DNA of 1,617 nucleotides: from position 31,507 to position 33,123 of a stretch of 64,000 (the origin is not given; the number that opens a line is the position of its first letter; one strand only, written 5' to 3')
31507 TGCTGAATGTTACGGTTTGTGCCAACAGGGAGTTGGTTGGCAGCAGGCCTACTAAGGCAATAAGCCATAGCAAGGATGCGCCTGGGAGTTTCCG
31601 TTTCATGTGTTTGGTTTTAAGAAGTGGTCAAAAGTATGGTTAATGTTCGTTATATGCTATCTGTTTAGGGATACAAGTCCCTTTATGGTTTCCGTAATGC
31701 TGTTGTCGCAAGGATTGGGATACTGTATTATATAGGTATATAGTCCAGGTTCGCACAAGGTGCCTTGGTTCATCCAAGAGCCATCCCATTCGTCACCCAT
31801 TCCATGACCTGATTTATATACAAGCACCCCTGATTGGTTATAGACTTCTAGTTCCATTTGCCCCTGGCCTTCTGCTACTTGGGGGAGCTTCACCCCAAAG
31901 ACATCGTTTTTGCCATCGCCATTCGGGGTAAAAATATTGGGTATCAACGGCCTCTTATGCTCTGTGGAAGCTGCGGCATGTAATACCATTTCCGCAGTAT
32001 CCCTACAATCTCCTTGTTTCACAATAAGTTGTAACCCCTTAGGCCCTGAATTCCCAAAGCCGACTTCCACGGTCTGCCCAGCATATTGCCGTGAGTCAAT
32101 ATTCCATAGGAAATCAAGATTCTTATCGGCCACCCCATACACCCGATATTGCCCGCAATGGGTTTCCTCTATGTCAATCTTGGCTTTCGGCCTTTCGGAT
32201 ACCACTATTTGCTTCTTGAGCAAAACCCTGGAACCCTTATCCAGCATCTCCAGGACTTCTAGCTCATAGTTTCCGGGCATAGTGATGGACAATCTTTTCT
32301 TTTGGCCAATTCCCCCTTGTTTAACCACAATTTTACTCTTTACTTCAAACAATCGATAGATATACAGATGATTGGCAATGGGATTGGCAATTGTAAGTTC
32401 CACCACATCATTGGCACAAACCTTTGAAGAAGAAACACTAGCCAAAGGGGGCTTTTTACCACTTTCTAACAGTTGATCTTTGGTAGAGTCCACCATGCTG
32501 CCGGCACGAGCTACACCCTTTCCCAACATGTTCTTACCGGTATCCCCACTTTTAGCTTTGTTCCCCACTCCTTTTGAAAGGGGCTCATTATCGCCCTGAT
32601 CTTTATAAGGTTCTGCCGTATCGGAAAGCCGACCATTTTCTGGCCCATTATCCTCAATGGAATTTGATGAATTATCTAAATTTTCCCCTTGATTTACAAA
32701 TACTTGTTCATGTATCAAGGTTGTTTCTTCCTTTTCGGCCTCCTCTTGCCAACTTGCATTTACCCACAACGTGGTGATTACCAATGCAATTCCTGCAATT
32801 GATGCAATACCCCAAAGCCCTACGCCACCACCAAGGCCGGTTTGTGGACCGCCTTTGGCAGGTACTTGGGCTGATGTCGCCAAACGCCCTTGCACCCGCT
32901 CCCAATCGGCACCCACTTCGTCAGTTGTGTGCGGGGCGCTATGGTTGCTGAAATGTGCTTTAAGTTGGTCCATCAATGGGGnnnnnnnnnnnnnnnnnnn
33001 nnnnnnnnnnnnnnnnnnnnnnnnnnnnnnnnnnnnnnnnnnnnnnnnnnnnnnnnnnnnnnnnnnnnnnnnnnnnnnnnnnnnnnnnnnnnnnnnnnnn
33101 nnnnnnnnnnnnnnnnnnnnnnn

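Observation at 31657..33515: ECF sigma factor paired with an 'anti-sigma-like' membrane protein that carries a T9SS type-B secretion tag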

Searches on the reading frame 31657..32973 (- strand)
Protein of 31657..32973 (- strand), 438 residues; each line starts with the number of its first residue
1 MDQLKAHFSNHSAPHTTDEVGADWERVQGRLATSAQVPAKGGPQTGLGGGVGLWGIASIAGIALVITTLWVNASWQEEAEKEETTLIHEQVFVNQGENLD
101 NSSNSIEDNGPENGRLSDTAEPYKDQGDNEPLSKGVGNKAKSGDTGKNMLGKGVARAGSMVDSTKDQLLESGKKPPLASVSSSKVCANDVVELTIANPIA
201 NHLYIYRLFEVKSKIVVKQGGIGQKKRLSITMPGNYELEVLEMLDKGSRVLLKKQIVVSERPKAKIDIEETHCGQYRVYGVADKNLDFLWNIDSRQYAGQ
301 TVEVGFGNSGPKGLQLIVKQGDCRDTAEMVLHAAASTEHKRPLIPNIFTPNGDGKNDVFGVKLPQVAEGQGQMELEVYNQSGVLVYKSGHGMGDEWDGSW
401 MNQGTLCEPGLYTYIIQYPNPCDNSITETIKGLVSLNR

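Call 3: search_protein_families(library=ncbifam, proteins=[window:31657-32973:-], max_evalue=0.1)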
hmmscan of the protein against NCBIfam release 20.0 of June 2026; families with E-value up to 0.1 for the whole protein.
window:31657-32973:- (438 aa): 1 family
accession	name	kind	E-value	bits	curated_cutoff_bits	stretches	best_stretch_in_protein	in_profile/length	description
TIGR04131.1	Bac_Flav_CTERM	domain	2.5e-08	33.9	35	1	344-437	3-84/85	T9SS type B sorting domain-containing protein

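Call 4: search_protein_families(library=pfam, proteins=[window:31657-32973:-], max_evalue=0.1)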
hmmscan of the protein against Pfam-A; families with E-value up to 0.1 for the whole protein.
window:31657-32973:- (438 aa): 1 family
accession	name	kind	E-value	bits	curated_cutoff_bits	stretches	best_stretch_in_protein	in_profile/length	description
PF13585.12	CHU_C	-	5.5e-16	58.9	27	1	344-432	3-82/86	CHU_C Type IX secretion signal domain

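Call 7: find_homologous_proteins(query=window:31657-32973:-, max_evalue=0.001)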
Query window:31657-32973:- (438 aa): 2 proteins with E <= 0.001 among 6841 candidates.
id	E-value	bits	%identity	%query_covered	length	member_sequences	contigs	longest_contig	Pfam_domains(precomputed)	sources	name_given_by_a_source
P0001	1.4e-293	991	100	100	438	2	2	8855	PF13585.13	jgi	jgi:gliding motility-associated-like protein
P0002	1.0e-5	43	34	26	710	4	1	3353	PF26766.1,PF00801.27,PF13585.13,PF18911.7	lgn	-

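Call 8: find_encoding_contigs(protein=P0001, flank=10000, max_places=6)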
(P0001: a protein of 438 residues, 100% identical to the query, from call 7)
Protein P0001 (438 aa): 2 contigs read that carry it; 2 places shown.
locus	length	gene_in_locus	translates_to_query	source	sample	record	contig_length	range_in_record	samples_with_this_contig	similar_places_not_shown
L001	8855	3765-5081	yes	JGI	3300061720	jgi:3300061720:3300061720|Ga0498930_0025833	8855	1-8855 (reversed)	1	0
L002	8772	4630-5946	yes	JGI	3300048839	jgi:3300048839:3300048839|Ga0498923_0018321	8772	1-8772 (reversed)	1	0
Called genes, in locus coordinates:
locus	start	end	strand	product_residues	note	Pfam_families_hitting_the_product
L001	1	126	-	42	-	?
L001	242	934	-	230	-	PF02254:TrkA_N, PF02737:3HCDH_N (weak), PF03446:NAD_binding_2 (weak), PF03807:F420_oxidored (weak), PF02080:TrkA_C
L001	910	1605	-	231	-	PF00485:PRK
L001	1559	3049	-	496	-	PF00289:Biotin_carb_N, PF02786:CPSase_L_D2, PF02222:ATP-grasp, PF07478:Dala_Dala_lig_C, PF02785:Biotin_carb_C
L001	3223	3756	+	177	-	PF04542:Sigma70_r2, PF08281:Sigma70_r4_2, PF04545:Sigma70_r4 (weak)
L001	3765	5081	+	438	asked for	PF13585:CHU_C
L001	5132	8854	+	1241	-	?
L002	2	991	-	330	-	?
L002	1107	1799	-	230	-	PF02254:TrkA_N, PF02737:3HCDH_N (weak), PF03446:NAD_binding_2 (weak), PF03807:F420_oxidored (weak), PF02080:TrkA_C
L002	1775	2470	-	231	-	PF00485:PRK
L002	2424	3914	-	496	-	PF00289:Biotin_carb_N, PF02786:CPSase_L_D2, PF02222:ATP-grasp, PF07478:Dala_Dala_lig_C, PF02785:Biotin_carb_C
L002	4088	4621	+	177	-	PF04542:Sigma70_r2, PF08281:Sigma70_r4_2, PF04545:Sigma70_r4 (weak)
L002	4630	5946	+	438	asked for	PF13585:CHU_C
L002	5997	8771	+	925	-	?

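Call 25: search_protein_families(library=pfam, alignment_id=A3, max_evalue=0.01)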
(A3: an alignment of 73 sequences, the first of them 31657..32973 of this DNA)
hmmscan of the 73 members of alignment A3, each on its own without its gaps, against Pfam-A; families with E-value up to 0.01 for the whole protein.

A. member 1, window:31657-32973:- (438 aa): 1 family
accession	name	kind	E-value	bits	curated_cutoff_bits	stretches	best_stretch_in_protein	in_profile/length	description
PF13585.12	CHU_C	-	5.5e-16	58.9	27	1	344-432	3-82/86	CHU_C Type IX secretion signal domain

B. families by the number of members that match (of 73 scanned): 9 families
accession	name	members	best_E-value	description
PF13568.12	OMP_b-brl_2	8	2.5e-10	Outer membrane protein beta-barrel domain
PF13585.12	CHU_C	6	4.3e-16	CHU_C Type IX secretion signal domain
PF13505.12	OMP_b-brl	5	2.8e-07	Outer membrane protein beta-barrel domain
PF12791.13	RsgI_N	5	2.4e-05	Anti-sigma factor N-terminus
PF18911.6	PKD_4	2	5.2e-05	PKD domain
PF00801.26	PKD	1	8.7e-05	PKD domain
PF15550.11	Draxin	1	0.0019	Draxin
PF17210.9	SdrD_B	1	0.0022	SdrD B-like domain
PF12273.13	RCR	1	0.0078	Chitin synthesis regulation, resistance to Congo red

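Call 39: search_protein_representatives(protein=window:31657-32973:-)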
Query: 438 residues. Proteins with E-value up to 0.001 (for the whole library): 9034; up to 1e-10: 73; up to 1e-30: 12. The best 150 are listed.
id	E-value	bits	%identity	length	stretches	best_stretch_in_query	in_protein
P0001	4.6e-294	991.1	100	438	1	1-438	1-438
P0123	3.6e-57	210.5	32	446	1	3-438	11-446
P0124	2.5e-50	187.9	29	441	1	2-433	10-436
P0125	1.3e-49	185.6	31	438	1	2-437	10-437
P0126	4.9e-49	183.7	31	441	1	3-438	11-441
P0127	2.0e-44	168.5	30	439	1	4-434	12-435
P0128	2.8e-43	164.7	31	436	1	3-428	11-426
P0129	2.6e-41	158.2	39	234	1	219-438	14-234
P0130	1.9e-38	148.8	30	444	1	3-438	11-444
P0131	1.6e-36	142.4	29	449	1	8-438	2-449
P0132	5.2e-35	137.5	28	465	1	3-438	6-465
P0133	1.5e-31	126.0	27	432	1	4-438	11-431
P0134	4.4e-21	91.6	31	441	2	222-438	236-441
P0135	9.9e-17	77.2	27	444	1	7-425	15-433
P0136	3.3e-16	75.5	36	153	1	287-422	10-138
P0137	1.8e-15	73.1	26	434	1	19-420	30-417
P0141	1.2e-14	70.3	25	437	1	2-438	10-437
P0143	1.6e-14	69.9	32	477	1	226-420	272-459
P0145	6.9e-14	67.9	26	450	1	7-420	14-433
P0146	1.5e-13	66.8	32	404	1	233-435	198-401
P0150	2.9e-13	65.8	24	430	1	5-425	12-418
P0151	3.4e-13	65.6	33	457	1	233-419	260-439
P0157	1.8e-12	63.2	36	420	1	298-436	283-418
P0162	4.3e-12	62.0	26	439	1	23-418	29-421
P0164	5.5e-12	61.6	28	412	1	221-425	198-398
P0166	7.4e-12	61.2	29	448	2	226-424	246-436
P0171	1.7e-11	60.0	25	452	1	14-436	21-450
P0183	5.2e-11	58.4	27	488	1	102-422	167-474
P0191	7.4e-11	57.9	34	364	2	272-417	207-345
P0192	8.9e-11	57.6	36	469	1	260-418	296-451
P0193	1.0e-10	57.4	35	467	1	281-420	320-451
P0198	1.4e-10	57.0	35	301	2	336-436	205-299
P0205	1.8e-10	56.6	26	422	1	8-431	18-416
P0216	2.4e-10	56.2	24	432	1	10-420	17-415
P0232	3.8e-10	55.5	25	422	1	6-407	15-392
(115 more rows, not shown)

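Call 44: find_encoding_contigs(protein=P0141, flank=6000, max_places=2)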
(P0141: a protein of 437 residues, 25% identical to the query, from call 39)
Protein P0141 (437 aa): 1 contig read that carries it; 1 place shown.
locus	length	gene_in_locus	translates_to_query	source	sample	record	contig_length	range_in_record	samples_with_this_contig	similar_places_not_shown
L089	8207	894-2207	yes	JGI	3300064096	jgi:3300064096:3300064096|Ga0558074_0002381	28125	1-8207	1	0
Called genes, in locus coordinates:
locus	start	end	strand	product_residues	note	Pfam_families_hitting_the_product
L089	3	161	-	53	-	?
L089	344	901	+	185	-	PF04542:Sigma70_r2, PF08281:Sigma70_r4_2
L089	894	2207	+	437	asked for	PF00801:PKD (weak), PF18911:PKD_4, PF13585:CHU_C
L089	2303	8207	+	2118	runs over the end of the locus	PF00801:PKD (weak), PF18911:PKD_4, PF13585:CHU_C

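Call 45: find_encoding_contigs(protein=P0157, flank=8000, max_places=2)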
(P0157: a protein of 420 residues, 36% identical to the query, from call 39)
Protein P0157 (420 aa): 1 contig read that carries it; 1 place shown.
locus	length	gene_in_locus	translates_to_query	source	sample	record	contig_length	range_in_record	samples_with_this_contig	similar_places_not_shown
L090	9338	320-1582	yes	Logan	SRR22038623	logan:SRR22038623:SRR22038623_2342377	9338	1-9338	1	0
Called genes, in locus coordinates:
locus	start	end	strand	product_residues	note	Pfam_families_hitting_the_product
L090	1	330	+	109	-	?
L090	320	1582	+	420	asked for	PF00801:PKD (faint), PF18911:PKD_4 (weak), PF13585:CHU_C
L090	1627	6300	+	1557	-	PF08329:ChitinaseA_N (faint), PF18911:PKD_4, PF00801:PKD (weak), PF18911:PKD_4, PF13585:CHU_C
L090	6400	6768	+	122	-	PF02152:FolB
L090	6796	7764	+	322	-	PF01075:Glyco_transf_9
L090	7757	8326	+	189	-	PF01300:Sua5_yciO_yrdC (weak)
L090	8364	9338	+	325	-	?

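Call 46: find_encoding_contigs(protein=P0192, flank=8000, max_places=2)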
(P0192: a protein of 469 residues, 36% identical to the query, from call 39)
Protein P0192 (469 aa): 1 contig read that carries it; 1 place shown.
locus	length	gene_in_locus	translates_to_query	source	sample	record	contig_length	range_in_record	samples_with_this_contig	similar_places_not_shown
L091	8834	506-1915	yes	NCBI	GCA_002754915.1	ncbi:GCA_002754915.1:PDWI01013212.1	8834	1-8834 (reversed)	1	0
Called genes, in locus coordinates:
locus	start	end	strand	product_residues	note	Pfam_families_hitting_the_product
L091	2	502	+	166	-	?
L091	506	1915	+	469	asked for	PF00801:PKD, PF18911:PKD_4, PF13585:CHU_C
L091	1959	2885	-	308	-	PF04116:FA_hydroxylase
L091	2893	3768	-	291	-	PF00041:fn3 (faint), PF16656:Pur_ac_phosph_N (faint), PF25788:Ig_Rha78A_N (faint), PF18962:Por_Secre_tail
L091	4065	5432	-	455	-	-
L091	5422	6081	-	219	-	-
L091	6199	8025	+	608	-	PF02995:DUF229 (faint), PF00884:Sulfatase, PF01663:Phosphodiest (weak)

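Call 47: find_encoding_contigs(protein=P0151, flank=8000, max_places=2)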
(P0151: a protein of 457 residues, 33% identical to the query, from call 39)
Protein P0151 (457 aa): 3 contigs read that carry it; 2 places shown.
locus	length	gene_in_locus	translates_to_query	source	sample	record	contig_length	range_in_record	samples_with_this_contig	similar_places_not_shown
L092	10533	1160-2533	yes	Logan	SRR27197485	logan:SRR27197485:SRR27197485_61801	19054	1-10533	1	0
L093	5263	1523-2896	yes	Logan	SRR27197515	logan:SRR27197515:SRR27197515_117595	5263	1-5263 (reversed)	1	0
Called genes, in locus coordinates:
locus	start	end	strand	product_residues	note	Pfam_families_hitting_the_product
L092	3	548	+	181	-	?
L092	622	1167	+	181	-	PF07638:Sigma70_ECF, PF04542:Sigma70_r2, PF08281:Sigma70_r4_2, PF04545:Sigma70_r4 (weak)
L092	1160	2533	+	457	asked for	PF13585:CHU_C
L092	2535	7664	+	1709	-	PF18911:PKD_4 (weak), PF00801:PKD, PF18911:PKD_4, PF13585:CHU_C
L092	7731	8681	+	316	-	PF08885:GSCFA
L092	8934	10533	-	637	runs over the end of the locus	PF18962:Por_Secre_tail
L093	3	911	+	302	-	?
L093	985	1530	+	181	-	PF07638:Sigma70_ECF, PF04542:Sigma70_r2, PF08281:Sigma70_r4_2, PF04545:Sigma70_r4 (weak)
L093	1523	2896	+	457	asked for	PF13585:CHU_C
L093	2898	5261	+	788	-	?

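Call 48: find_encoding_contigs(protein=P0146, flank=8000, max_places=2)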
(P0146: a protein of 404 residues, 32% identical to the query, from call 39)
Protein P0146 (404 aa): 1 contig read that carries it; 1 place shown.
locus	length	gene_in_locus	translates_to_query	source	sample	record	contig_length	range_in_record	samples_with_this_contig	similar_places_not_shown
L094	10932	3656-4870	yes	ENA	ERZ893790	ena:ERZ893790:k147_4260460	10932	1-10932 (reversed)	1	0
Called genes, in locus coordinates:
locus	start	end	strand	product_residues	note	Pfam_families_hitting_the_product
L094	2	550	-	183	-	?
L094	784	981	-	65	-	-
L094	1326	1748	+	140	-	PF04134:DCC1-like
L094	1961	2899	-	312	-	PF00056:Ldh_1_N, PF03721:UDPG_MGDP_dh_N (weak), PF02866:Ldh_1_C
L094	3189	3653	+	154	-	PF04542:Sigma70_r2, PF08281:Sigma70_r4_2, PF04545:Sigma70_r4 (weak)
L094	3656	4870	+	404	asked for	PF18911:PKD_4, PF00801:PKD, PF13585:CHU_C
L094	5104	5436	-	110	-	-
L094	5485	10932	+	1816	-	?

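Call 58: predict_structure(alignment_id=A4)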
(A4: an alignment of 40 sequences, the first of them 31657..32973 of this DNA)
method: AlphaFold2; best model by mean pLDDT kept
length: 438 residues; sequences in the alignment: 40
mean_pLDDT: 76.1   pTM: 0.54
mean pLDDT of the five models: 76.1, 74.7, 74.4, 74.2, 73.8
residues with pLDDT >= 90: 222; 70-90: 65; 50-70: 34; < 50: 117
segments of 3 or more residues with pLDDT < 50: 34-61, 73-161
pLDDT, mean of each block of 10 residues (from residue 1): 77 74 81 51 37 42 54 45 40 35 35 36 36 40 41 45 59 92 98 97 97 98 97 98 96 98 97 93 94 96 94 98 97 85 90 93 68 91 93 87 95 94 88 96
secondary structure, 60 per line:
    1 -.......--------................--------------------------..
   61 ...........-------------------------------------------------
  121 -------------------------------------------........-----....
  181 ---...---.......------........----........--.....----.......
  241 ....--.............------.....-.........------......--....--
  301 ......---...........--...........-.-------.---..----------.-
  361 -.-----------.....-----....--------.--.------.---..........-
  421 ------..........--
elements in order: H2-8 H17-32 H59-71 H164-171 E177-180 E184-186 E190-196 E203-210 E215-222 E225-229 E234-244 E247-259 E266-270 E275-280 E287-292 E295-298 E301-306 E310-320 E323-333 E374-378 E384-387 E410-419 E427-436
